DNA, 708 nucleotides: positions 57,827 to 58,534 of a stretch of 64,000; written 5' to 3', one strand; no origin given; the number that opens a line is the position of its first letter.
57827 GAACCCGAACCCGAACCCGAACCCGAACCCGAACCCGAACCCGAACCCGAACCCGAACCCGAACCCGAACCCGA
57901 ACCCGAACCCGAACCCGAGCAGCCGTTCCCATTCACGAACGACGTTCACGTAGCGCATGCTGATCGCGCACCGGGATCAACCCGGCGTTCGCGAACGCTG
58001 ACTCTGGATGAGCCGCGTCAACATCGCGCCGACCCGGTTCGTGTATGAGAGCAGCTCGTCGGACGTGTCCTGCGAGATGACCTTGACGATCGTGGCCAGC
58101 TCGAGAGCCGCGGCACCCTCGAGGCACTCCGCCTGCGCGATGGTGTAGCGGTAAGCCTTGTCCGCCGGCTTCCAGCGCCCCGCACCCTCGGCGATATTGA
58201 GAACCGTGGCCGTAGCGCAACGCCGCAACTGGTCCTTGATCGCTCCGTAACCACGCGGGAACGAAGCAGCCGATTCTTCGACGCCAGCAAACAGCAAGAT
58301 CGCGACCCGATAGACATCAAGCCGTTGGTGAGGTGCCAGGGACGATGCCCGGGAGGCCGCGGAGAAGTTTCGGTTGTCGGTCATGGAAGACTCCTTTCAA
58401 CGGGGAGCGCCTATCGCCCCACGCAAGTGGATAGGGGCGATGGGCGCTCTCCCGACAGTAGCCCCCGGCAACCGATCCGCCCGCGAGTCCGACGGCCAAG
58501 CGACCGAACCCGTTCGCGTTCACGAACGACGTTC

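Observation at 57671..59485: Composite repeat locus built around two divergent Avd-like four-helix-bundle genes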

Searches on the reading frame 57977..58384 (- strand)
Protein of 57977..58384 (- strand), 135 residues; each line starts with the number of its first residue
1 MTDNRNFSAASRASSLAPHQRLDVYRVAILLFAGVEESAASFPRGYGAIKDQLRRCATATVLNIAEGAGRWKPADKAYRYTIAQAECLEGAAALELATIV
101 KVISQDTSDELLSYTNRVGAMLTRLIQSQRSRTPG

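Call 10: search_protein_families(library=pfam, proteins=[window:57977-58384:-], max_evalue=0.01)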
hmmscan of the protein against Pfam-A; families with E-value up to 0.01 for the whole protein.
window:57977-58384:- (135 aa): 1 family
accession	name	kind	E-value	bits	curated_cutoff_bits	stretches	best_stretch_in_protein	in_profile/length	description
PF05635.17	23S_rRNA_IVP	-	4.5e-16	59.4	33.8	1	21-123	2-105/106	23S rRNA-intervening sequence protein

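Call 11: search_protein_families(library=ncbifam, proteins=[window:57977-58384:-], max_evalue=0.01)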
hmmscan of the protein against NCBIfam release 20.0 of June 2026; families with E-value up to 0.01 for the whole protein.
window:57977-58384:- (135 aa): 3 families
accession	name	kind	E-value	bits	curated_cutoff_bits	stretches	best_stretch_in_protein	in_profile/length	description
TIGR02436.1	TIGR02436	subfamily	1.5e-16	60.5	24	1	48-129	26-108/109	four helix bundle protein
NF008912.0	PRK12275.1-6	subfamily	3.2e-12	46.5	124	1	20-132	4-114/117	hypothetical protein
NF008911.0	PRK12275.1-2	subfamily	1.7e-10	41.4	137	1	19-130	4-116/118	hypothetical protein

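Call 16: find_encoding_contigs(protein=window:57977-58384:-, flank=10000, max_places=10)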
Protein window:57977-58384:- (135 aa): no gene with exactly this product is on record in the collection.

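Call 17: find_homologous_proteins(query=window:57977-58384:-, max_evalue=0.00001)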
Query window:57977-58384:- (135 aa): 1067 proteins with E <= 0.00001 among 1235 candidates; the best 120 are listed.
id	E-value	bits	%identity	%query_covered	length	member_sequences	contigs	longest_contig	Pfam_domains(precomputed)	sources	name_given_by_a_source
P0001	4.6e-80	283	100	100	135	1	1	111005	PF05635.18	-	-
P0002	7.5e-71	254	89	99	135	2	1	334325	PF05635.18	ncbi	-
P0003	1.6e-68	246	87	100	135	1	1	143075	PF05635.18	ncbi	-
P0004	3.0e-67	242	87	100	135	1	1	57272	PF05635.18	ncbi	-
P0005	2.5e-64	233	84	100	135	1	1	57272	PF05635.18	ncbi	-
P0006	2.6e-61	223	82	100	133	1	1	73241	PF05635.18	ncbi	-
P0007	3.2e-54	200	93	76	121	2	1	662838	PF05635.18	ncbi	-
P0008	6.3e-36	141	55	98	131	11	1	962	PF05635.18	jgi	-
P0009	7.3e-36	141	57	90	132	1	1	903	PF05635.18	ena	-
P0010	3.9e-33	132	53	98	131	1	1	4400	PF05635.18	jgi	-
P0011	2.4e-28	117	58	83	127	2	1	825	PF05635.18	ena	-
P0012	4.3e-27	113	58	80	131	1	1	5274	PF05635.18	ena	-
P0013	1.1e-26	111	54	94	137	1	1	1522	PF05635.18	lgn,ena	-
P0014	1.3e-26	111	50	84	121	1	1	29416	PF05635.18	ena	-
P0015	1.4e-26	111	53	84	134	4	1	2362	PF05635.18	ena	-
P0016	7.7e-26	108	55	84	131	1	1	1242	PF05635.18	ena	-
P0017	1.6e-25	107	53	87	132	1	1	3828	PF05635.18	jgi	jgi:four helix bundle protein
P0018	2.1e-25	107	52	84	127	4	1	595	PF05635.18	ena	-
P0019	4.0e-25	106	49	90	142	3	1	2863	PF05635.18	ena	-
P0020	8.2e-25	105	76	52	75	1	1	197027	PF05635.18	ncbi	-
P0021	2.3e-22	97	50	87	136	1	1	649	PF05635.18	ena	-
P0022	5.8e-22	96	45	90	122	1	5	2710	PF05635.18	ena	-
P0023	2.1e-20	91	48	79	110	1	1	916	PF05635.18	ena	-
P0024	2.2e-20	91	49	81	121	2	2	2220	PF05635.18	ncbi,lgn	-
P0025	4.2e-20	90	44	85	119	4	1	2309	PF05635.18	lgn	-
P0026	5.4e-20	90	49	81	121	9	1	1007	PF05635.18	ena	-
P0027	6.9e-20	89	49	81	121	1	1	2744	PF05635.18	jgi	jgi:four helix bundle protein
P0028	1.2e-19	88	43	83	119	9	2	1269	PF05635.18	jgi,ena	-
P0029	3.4e-19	87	44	83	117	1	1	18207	PF05635.18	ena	-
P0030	7.3e-19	86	47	81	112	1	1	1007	PF05635.18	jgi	jgi:four helix bundle protein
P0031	1.0e-18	85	45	82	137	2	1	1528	PF05635.18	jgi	jgi:four helix bundle protein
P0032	1.2e-18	85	47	80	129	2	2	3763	PF05635.18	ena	-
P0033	3.8e-18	84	47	80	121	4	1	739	PF05635.18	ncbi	-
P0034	4.4e-18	83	50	81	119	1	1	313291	PF05635.18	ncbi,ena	-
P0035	5.6e-18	83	43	86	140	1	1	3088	PF05635.18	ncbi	-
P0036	5.8e-18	83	39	84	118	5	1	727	PF05635.18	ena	-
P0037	6.4e-18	83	46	96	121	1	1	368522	PF05635.18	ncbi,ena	-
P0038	8.0e-18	83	44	83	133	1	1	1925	PF05635.18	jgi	jgi:four helix bundle protein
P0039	9.2e-18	82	45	80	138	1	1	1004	PF05635.18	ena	-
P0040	2.3e-17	81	50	79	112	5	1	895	PF05635.18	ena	-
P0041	3.0e-17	81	49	81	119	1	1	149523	PF05635.18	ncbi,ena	-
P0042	3.2e-17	81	47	80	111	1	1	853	PF05635.18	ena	-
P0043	4.1e-17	80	45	81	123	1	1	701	PF05635.18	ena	-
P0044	5.7e-17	80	44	87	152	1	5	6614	PF05635.18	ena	-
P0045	5.7e-17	80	45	80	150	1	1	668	PF05635.18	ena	-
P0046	7.0e-17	80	45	81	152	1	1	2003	PF05635.18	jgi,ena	jgi:four helix bundle protein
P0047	7.5e-17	79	45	79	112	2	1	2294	PF05635.18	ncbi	-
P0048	7.6e-17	79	40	84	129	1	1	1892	PF05635.18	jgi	jgi:four helix bundle protein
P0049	8.6e-17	79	43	87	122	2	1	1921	PF05635.18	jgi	-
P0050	1.0e-16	79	41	86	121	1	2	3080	PF05635.18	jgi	jgi:four helix bundle protein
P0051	1.3e-16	79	39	91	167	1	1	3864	PF05635.18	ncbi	-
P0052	1.7e-16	78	40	87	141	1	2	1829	PF05635.18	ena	-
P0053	2.0e-16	78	47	79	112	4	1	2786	PF05635.18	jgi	jgi:four helix bundle protein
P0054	2.1e-16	78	41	84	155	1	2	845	PF05635.18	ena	-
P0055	2.1e-16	78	42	84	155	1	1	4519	PF05635.18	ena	-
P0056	2.8e-16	78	44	80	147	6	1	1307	PF05635.18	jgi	jgi:four helix bundle protein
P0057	2.9e-16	78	46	80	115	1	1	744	PF05635.18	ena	-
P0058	3.3e-16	77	48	79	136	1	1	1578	PF05635.18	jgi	jgi:four helix bundle protein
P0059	3.4e-16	77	41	86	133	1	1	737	PF05635.18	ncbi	-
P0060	3.8e-16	77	46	94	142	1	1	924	PF05635.18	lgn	-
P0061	4.4e-16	77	41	83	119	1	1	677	PF05635.18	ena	-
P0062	6.7e-16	76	44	80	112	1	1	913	PF05635.18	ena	-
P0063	7.6e-16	76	45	79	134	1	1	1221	PF05635.18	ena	-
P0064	7.6e-16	76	41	81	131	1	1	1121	PF05635.18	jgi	jgi:four helix bundle protein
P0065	1.3e-15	75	43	90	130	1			PF05635.18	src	-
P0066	1.4e-15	75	43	79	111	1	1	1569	PF05635.18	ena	-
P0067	1.4e-15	75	46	79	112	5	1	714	PF05635.18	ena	-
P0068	1.8e-15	75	37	84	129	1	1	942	PF05635.18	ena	-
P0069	2.2e-15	75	44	80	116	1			PF05635.18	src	-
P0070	2.2e-15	75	43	80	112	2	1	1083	PF05635.18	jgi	jgi:four helix bundle protein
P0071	2.3e-15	75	42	82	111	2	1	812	PF05635.18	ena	-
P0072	2.4e-15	75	47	84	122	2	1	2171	PF05635.18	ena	-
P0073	2.6e-15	75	41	87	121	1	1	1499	PF05635.18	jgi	jgi:four helix bundle protein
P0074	2.6e-15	74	43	79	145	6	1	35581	PF05635.18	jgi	jgi:four helix bundle protein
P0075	2.8e-15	74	45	78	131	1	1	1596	PF05635.18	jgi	jgi:four helix bundle protein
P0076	2.9e-15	74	43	79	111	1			PF05635.18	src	-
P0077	3.1e-15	74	44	79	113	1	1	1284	PF05635.18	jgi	jgi:four helix bundle protein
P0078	3.2e-15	74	45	83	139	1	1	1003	PF05635.18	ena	-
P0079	3.3e-15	74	40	85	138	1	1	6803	PF05635.18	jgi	jgi:four helix bundle protein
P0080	3.4e-15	74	46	79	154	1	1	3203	PF05635.18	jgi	jgi:four helix bundle protein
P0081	3.8e-15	74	39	88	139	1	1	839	PF05635.18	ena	-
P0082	3.9e-15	74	45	80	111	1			PF05635.18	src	-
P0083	4.2e-15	74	43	85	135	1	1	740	PF05635.18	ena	-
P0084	4.2e-15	74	42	81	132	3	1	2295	PF05635.18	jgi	jgi:four helix bundle protein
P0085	4.5e-15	74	47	79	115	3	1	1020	PF05635.18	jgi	jgi:four helix bundle protein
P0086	4.7e-15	74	42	80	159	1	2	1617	PF05635.18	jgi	jgi:four helix bundle protein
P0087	5.0e-15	74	44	86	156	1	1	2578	PF05635.18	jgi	jgi:four helix bundle protein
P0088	5.1e-15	74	42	81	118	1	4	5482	PF05635.18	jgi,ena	jgi:four helix bundle protein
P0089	5.3e-15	73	40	87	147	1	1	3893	PF05635.18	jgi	jgi:four helix bundle protein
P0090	5.5e-15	73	44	79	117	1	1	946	PF05635.18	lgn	-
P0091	5.6e-15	73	45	80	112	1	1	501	PF05635.18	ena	-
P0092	6.5e-15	73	45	79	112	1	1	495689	PF05635.18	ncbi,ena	-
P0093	7.1e-15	73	42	81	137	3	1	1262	PF05635.18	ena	-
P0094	9.1e-15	73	41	83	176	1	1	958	PF05635.18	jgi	jgi:four helix bundle protein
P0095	9.7e-15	73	43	81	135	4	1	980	PF05635.18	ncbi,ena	-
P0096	1.0e-14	73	43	81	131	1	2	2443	PF05635.18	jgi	jgi:four helix bundle protein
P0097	1.1e-14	73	39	86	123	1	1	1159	PF05635.18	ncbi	-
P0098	1.1e-14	73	43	79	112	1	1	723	PF05635.18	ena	-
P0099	1.1e-14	72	43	89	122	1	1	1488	PF05635.18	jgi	jgi:four helix bundle protein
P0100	1.2e-14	72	43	81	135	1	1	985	PF05635.18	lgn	-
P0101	1.3e-14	72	44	79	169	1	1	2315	PF05635.18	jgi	jgi:four helix bundle protein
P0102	1.4e-14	72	44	81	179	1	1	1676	PF05635.18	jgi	jgi:four helix bundle protein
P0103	1.4e-14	72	48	69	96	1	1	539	PF05635.18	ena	-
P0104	1.5e-14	72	47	79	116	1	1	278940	PF05635.18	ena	-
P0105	1.5e-14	72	41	79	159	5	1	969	PF05635.18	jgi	jgi:four helix bundle protein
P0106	1.6e-14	72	41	81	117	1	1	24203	PF05635.18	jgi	jgi:four helix bundle protein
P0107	1.8e-14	72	44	78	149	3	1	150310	PF05635.18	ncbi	-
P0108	1.8e-14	72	43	84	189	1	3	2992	PF05635.18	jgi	jgi:four helix bundle protein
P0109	2.0e-14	72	43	79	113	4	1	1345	PF05635.18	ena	-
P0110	2.1e-14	72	41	82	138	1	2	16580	PF05635.18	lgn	-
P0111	2.1e-14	72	42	80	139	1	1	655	PF05635.18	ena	-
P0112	2.3e-14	71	44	84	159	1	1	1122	PF05635.18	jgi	jgi:four helix bundle protein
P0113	2.6e-14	71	38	84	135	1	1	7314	PF05635.18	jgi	jgi:four helix bundle protein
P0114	2.7e-14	71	42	79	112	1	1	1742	PF05635.18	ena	-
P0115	2.7e-14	71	39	81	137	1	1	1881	PF05635.18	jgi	jgi:four helix bundle protein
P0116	2.8e-14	71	41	79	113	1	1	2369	PF05635.18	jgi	jgi:four helix bundle protein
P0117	3.1e-14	71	42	79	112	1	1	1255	PF05635.18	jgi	jgi:four helix bundle protein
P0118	3.7e-14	71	43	79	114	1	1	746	PF05635.18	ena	-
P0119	3.8e-14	71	39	85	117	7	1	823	PF05635.18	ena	-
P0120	3.8e-14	71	43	81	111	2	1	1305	PF05635.18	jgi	-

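Call 18: find_encoding_contigs(protein=P0002, flank=6000, max_places=3)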
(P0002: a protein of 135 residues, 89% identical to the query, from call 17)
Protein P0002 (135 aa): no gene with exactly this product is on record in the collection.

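Call 19: find_encoding_contigs(protein=P0003, flank=6000, max_places=3)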
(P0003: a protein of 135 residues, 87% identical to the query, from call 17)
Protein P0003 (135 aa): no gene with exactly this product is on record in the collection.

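Call 20: find_encoding_contigs(protein=P0004, flank=6000, max_places=3)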
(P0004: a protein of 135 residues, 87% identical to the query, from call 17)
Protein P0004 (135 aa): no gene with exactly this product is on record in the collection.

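Call 23: find_encoding_contigs(protein=P0007, flank=8000, max_places=3)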
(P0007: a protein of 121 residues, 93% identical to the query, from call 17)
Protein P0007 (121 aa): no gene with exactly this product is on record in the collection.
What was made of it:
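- On REP/BIME- or MITE-type dispersed repeat: The source genome itself is not retrievable (calls 16, 18-20, 23).
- Tried and rejected: P0002, P0003, P0004, P0007 and the window's own protein are not on record (calls 16, 18-20, 23).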

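Call 24: find_encoding_contigs(protein=P0014, flank=8000, max_places=3)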
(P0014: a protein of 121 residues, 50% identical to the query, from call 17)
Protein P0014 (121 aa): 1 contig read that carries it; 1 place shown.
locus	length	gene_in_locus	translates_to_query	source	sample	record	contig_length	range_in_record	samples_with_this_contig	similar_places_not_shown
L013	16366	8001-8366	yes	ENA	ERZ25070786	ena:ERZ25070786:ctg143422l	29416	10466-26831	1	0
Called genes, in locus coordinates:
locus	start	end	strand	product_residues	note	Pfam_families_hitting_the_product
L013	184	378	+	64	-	-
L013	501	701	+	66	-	PF04588:HIG_1_N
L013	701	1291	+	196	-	PF01923:Cob_adeno_trans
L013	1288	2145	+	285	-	PF00582:Usp (weak)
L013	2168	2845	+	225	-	PF03070:TENA_THI-4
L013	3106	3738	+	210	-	PF01012:ETF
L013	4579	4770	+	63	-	-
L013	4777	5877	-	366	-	PF01145:Band_7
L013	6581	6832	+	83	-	PF01139:RtcB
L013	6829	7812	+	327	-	PF01139:RtcB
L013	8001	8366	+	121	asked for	PF05635:23S_rRNA_IVP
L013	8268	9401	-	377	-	PF00158:Sigma54_activat, PF01078:Mg_chelatase (faint), PF13401:AAA_22 (faint), PF14532:Sigma54_activ_2, PF00004:AAA (weak), PF07728:AAA_5 (weak)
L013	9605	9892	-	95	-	PF06956:RtcR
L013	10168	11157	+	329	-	PF01137:RTC, PF05189:RTC_insert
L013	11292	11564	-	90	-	-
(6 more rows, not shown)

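Call 25: list_cluster_members(proteins=[P0002, P0003, P0004, P0005, P0006, P0007, P0020])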
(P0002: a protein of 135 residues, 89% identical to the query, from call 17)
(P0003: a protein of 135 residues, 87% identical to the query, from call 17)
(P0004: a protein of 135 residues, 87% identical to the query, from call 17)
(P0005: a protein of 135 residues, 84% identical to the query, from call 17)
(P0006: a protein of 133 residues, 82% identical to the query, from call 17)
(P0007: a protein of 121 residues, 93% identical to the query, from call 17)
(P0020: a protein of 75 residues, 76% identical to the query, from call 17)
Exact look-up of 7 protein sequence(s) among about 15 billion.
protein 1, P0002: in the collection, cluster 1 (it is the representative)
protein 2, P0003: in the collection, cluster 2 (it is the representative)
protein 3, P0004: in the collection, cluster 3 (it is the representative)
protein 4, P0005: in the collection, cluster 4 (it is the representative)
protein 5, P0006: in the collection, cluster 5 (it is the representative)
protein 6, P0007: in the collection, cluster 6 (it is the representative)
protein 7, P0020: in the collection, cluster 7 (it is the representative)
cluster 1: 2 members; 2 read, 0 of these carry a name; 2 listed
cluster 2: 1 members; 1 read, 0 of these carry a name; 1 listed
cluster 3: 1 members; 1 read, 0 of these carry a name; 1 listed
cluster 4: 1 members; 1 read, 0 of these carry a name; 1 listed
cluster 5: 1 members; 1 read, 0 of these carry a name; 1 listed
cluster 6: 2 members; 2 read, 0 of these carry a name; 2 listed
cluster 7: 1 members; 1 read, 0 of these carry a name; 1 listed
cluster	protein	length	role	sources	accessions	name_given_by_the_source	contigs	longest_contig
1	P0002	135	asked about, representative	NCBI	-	-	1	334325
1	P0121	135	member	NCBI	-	-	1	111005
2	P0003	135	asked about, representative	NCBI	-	-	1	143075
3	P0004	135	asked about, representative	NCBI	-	-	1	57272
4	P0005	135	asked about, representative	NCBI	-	-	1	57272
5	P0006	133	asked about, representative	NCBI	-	-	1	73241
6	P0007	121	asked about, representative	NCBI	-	-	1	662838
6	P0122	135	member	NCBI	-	-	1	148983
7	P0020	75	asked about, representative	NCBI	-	-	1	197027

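Call 57: find_encoding_contigs(protein=P0010, flank=5000, max_places=3)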
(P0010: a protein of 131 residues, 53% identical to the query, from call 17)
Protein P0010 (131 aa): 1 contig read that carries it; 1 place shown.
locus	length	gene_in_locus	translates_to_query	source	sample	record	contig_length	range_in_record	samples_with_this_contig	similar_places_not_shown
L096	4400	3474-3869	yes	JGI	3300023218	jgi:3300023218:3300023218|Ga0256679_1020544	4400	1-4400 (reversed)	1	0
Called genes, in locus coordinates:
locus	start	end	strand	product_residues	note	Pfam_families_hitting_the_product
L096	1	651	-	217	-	?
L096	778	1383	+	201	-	PF04542:Sigma70_r2, PF08281:Sigma70_r4_2, PF04545:Sigma70_r4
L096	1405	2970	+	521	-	PF20208:ARPP-1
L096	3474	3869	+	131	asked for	PF05635:23S_rRNA_IVP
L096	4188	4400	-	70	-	?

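Call 73: search_solved_structures(query=window:57977-58384:-, max_evalue=0.01)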
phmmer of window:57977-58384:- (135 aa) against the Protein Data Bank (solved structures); distinct sequences matched with E-value up to 0.01: 1.
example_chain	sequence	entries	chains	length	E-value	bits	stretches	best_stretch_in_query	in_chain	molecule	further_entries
2gsc_A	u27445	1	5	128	8.7e-07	32.4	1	11-132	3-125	Putative uncharacterized protein XCC0516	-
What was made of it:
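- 57977..58384 (-): Gene A, an A-type four-helix-bundle protein of 135 aa. PDB 2GSC E 8.7e-7 (call 73).
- On PF05635 / TIGR02436 four-helix-bundle ('23S rRNA IVS protein', S23p) protein family: Only a sequence match to 2GSC was obtained (E 8.7e-7 over residues 11-132, call 73).
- PDB 2GSC XCC0516 matches at E 8.7e-7 (call 73).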

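Call 82: search_protein_families(library=padloc, proteins=[window:57977-58384:-], max_evalue=0.01)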
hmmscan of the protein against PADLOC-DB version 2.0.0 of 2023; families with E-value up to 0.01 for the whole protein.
window:57977-58384:- (135 aa): 0 families

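Call 83: search_protein_families(library=phrogs, proteins=[window:57977-58384:-], max_evalue=0.01)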
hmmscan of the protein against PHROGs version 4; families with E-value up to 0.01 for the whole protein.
window:57977-58384:- (135 aa): 1 family
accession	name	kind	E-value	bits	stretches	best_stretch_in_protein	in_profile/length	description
phrog_3206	-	DNA, RNA and nucleotide metabolism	0.0002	21.9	1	19-133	13-128/154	Avd protein of DGR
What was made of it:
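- Closest known: Avd, the accessory protein of diversity-generating retroelements. Same: Gene A has a weak PHROG hit (call 83), and the family forms pentamers (2GSC, call 73).
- Gene A weakly matches PHROG 3206 'Avd protein of DGR' (E 2e-4, call 83).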
